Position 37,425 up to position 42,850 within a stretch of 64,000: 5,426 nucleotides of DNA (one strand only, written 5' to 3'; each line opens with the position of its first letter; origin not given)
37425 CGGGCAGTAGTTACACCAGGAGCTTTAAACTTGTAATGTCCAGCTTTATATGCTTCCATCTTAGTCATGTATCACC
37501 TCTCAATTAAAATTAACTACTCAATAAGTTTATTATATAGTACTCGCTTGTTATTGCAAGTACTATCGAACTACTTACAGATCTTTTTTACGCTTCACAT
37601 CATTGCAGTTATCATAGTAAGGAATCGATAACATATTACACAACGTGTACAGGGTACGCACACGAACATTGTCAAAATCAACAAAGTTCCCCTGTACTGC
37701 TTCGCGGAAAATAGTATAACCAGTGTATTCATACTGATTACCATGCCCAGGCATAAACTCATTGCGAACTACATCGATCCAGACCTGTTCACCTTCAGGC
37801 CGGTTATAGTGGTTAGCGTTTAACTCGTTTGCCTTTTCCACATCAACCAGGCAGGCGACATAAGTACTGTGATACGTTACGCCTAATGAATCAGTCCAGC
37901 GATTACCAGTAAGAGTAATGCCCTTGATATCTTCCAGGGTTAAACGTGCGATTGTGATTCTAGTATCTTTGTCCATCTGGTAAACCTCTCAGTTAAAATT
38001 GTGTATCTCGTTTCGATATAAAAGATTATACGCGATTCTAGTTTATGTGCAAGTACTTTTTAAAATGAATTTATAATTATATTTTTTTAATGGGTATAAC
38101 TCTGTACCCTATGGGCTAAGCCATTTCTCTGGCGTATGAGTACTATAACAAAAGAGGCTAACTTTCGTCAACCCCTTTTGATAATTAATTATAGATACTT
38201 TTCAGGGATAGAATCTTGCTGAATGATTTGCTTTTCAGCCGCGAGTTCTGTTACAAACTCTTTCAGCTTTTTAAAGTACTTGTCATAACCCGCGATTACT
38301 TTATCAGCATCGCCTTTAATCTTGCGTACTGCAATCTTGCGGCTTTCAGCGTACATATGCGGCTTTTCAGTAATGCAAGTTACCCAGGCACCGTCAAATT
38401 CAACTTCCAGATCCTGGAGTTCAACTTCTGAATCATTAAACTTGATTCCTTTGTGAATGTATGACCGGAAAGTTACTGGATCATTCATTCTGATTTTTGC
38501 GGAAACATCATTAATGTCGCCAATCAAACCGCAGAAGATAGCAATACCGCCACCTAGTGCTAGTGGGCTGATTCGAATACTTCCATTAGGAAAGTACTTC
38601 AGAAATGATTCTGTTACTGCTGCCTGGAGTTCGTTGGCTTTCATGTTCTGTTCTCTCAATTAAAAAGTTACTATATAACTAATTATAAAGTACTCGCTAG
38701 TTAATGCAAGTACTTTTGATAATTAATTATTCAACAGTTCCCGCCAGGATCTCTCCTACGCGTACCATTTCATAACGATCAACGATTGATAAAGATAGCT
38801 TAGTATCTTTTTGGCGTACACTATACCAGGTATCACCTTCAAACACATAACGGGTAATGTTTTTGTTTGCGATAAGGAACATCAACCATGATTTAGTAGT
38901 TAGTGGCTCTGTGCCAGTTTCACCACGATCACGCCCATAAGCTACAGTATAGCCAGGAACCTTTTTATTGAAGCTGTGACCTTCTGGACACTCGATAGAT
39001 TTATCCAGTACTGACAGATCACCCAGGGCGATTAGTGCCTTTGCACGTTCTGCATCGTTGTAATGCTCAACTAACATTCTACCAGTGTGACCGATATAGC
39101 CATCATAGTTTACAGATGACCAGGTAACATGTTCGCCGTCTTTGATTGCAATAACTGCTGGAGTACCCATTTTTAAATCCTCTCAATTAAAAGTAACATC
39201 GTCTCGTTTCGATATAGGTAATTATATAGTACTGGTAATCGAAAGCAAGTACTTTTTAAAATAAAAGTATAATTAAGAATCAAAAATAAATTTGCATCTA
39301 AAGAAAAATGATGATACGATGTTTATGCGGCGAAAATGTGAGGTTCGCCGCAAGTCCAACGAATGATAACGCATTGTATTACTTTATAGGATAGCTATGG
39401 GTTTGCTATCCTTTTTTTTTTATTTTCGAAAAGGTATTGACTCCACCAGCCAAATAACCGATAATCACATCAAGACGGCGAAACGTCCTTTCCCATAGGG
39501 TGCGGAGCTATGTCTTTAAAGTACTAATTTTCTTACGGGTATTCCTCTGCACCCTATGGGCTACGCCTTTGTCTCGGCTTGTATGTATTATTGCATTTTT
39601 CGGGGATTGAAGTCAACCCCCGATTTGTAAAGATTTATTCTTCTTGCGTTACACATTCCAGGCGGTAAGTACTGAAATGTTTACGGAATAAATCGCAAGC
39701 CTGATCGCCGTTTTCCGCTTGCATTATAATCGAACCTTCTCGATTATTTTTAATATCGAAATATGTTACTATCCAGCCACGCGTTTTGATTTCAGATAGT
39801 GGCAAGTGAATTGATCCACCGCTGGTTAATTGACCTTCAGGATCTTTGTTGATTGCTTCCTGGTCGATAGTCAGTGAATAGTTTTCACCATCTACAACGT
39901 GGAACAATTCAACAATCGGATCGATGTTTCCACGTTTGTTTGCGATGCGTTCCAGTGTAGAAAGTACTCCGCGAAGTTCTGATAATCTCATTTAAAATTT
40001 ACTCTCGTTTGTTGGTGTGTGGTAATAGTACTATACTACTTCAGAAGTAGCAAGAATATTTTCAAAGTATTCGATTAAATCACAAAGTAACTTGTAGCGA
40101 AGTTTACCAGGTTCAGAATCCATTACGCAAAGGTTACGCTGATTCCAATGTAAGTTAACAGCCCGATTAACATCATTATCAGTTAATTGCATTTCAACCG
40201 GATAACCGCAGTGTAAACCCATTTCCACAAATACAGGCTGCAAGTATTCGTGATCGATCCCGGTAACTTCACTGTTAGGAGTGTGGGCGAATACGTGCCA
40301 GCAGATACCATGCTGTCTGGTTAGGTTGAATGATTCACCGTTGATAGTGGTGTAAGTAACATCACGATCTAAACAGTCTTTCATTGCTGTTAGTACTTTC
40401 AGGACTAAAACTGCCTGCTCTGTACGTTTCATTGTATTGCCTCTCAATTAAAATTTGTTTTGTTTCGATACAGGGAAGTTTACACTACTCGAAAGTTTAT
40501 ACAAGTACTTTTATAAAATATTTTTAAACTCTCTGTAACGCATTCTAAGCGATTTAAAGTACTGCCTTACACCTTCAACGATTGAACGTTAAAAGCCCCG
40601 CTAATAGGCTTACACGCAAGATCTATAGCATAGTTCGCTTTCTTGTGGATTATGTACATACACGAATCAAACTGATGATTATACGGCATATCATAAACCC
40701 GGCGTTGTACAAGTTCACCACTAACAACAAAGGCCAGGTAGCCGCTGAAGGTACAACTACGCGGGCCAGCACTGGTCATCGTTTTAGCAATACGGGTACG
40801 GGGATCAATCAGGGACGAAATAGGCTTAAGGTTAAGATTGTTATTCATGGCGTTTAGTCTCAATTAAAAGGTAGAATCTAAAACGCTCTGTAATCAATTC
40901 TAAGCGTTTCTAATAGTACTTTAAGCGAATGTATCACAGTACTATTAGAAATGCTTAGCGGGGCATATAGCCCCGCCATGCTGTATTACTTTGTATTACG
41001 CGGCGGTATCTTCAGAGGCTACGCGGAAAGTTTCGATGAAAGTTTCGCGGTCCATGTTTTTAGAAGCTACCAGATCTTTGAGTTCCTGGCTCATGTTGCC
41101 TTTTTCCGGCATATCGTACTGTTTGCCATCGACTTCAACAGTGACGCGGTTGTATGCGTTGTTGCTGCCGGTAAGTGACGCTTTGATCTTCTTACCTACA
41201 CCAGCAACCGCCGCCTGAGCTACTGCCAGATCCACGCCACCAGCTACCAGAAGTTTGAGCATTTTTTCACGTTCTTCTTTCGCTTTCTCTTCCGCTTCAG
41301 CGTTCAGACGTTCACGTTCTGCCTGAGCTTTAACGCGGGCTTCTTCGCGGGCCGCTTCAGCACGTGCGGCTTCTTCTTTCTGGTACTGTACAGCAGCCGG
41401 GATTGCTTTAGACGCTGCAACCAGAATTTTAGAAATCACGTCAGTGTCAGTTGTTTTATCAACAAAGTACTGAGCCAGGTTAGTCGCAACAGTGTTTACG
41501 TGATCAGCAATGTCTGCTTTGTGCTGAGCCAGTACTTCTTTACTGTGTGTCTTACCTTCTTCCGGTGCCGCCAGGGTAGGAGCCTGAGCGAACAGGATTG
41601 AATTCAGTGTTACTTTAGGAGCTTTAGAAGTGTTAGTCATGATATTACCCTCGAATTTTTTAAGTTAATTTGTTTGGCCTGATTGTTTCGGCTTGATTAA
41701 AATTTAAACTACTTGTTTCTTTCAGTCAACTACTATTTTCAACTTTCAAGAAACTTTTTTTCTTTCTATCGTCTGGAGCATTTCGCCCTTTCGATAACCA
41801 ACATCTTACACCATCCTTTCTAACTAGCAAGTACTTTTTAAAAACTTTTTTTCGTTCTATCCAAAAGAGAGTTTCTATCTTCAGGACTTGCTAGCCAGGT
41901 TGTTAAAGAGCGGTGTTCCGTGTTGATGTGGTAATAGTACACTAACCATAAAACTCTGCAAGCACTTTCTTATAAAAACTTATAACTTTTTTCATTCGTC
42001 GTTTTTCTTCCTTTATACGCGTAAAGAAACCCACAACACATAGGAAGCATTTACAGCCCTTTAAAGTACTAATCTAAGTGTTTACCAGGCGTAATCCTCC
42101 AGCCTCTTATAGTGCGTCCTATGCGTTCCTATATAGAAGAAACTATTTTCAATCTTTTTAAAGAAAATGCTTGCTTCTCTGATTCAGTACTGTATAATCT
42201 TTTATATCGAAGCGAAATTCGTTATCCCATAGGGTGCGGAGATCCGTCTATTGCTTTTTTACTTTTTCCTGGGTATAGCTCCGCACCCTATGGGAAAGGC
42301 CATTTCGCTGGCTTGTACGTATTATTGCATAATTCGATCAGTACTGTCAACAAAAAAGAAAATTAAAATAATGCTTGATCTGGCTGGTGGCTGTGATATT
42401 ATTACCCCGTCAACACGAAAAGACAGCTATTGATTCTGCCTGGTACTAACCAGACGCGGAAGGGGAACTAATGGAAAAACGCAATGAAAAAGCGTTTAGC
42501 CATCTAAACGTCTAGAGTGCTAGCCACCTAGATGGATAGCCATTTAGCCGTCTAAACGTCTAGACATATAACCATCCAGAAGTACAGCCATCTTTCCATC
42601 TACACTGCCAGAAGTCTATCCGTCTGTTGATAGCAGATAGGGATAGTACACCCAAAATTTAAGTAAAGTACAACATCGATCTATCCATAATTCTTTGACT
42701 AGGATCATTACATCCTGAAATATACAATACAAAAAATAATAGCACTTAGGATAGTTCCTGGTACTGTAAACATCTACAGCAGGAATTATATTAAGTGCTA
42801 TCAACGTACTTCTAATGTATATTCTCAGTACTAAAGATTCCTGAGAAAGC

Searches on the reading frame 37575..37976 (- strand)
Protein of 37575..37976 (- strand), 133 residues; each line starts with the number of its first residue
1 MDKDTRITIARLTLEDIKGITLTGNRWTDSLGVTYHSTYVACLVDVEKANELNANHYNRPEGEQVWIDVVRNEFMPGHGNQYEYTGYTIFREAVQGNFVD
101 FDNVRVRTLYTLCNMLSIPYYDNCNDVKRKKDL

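Call 57: search_protein_families(library=pfam, proteins=[window:37575-37976:-], max_evalue=0.01)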
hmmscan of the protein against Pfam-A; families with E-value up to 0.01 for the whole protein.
window:37575-37976:- (133 aa): 0 families

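Call 58: search_protein_families(library=phrogs, proteins=[window:37575-37976:-], max_evalue=0.001)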
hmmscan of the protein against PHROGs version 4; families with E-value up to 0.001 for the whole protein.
window:37575-37976:- (133 aa): 1 family
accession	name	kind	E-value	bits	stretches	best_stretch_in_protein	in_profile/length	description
phrog_6246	-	unknown function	1.6e-19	71.1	1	8-133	7-113/113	-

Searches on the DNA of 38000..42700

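Call 27: search_rna_families(source=window, start=38000, end=42700, threshold=evalue, max_evalue=5, show_alignments=3)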
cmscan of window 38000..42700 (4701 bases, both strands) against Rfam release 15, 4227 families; matches with E-value up to 5: 3.
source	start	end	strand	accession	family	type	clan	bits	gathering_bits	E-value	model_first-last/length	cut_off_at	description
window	40900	40958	-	RF03664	MIR6288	Gene; miRNA;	-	20.4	74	1.9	1-92/92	no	MIR6288 microRNA precursor family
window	42517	42590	-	RF00754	mir-279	Gene; miRNA;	CL00095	19.1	56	4.2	1-87/87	no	mir-279 microRNA precursor family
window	40194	40258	-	RF00215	Tombus_3_III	Cis-reg;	-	18.7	35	2.2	1-70/70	no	Tombus virus defective interfering (DI) RNA region 3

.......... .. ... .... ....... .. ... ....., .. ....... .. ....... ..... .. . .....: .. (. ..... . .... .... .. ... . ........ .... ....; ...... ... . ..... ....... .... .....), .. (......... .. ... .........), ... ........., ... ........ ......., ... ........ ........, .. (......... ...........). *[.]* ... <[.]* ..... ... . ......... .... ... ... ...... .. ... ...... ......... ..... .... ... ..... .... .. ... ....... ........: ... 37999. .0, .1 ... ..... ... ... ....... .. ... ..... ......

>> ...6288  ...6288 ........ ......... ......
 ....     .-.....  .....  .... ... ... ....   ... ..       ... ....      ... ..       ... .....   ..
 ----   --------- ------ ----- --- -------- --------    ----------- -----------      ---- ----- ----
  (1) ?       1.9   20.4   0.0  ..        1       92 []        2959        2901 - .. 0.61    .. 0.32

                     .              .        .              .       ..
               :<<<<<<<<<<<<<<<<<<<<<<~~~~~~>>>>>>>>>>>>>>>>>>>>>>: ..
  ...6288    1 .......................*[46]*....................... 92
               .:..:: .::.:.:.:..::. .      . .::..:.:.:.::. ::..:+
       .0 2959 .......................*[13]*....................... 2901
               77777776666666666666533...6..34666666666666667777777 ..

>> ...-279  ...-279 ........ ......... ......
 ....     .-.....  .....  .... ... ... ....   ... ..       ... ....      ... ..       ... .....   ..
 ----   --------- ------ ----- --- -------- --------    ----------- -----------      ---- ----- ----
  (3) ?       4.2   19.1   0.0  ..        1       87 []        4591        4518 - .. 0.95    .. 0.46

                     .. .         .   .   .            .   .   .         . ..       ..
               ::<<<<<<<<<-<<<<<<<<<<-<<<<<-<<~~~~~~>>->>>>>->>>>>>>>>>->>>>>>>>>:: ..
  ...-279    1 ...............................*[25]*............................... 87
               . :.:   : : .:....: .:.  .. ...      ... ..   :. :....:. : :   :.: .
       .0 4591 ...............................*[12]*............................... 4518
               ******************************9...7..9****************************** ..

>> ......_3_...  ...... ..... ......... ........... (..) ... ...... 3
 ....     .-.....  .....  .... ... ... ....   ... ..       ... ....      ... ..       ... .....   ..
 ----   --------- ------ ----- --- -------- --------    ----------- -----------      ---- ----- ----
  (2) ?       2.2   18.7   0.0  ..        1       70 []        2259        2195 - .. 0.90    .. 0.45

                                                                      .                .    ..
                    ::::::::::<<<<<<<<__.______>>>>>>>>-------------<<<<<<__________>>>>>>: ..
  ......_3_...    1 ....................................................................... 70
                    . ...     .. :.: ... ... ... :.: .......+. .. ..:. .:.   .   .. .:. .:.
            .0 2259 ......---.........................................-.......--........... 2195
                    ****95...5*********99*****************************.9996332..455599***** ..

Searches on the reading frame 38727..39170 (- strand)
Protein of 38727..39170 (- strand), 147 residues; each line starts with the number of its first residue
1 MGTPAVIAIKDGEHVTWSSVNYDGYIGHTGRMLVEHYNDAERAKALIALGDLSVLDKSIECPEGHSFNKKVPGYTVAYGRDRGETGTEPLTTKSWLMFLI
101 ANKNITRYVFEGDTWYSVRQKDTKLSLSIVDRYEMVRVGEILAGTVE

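Call 57: search_protein_families(library=pfam, proteins=[window:38727-39170:-], max_evalue=0.01)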
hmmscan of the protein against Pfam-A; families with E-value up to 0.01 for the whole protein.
window:38727-39170:- (147 aa): 0 families

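Call 58: search_protein_families(library=phrogs, proteins=[window:38727-39170:-], max_evalue=0.001)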
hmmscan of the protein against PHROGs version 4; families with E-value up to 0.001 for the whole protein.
window:38727-39170:- (147 aa): 2 families
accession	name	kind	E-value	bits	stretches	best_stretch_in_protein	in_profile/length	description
phrog_23089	-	unknown function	1.2e-23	85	1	1-130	1-126/239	-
phrog_1987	-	unknown function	1.6e-23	84.4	1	1-126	1-123/128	-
